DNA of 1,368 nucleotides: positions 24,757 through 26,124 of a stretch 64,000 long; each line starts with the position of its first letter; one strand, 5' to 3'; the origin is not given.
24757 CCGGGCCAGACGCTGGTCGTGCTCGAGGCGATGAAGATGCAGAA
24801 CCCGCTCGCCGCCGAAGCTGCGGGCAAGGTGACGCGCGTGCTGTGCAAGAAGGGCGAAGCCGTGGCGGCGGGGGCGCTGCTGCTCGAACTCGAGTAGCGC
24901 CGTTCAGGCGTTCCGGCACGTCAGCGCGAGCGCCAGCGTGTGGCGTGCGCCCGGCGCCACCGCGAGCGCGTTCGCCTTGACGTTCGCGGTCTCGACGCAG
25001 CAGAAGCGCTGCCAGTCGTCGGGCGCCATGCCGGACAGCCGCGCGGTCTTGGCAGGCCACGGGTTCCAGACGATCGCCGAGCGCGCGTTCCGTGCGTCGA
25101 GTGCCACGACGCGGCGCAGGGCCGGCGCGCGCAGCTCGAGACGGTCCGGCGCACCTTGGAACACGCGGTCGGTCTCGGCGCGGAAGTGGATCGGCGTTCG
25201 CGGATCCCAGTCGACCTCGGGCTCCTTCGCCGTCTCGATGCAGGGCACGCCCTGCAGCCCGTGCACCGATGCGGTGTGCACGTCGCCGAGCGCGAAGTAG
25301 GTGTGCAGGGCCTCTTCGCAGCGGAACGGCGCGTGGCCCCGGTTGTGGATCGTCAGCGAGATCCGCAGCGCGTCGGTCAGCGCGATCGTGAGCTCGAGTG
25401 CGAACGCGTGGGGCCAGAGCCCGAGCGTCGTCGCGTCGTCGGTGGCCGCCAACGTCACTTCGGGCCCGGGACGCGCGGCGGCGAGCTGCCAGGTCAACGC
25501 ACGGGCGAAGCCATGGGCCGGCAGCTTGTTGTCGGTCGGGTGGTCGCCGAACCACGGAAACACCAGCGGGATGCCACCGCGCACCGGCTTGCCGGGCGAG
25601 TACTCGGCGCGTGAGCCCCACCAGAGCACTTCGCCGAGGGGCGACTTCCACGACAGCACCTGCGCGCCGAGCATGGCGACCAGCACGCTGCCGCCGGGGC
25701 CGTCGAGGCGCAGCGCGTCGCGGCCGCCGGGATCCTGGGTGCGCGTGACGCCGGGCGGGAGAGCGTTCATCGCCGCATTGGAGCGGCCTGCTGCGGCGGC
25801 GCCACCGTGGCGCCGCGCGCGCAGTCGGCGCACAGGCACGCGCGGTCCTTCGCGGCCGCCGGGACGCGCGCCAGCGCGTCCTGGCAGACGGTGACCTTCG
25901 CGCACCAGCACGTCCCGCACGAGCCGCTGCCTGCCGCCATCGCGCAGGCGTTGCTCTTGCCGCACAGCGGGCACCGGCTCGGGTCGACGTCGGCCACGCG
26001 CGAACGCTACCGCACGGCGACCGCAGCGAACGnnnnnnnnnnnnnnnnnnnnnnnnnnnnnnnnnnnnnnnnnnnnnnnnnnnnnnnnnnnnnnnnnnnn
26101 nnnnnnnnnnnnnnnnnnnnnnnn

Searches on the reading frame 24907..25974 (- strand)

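Call 57: search_protein_families(library=pfam, proteins=[window:24907-25974:-], max_evalue=0.00001)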
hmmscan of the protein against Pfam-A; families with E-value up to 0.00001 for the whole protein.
window:24907-25974:- (356 aa): 1 family
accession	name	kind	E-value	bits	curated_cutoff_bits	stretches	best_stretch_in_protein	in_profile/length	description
PF01263.26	Aldose_epim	-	1.8e-40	139.7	27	1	88-350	3-297/299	Aldose 1-epimerase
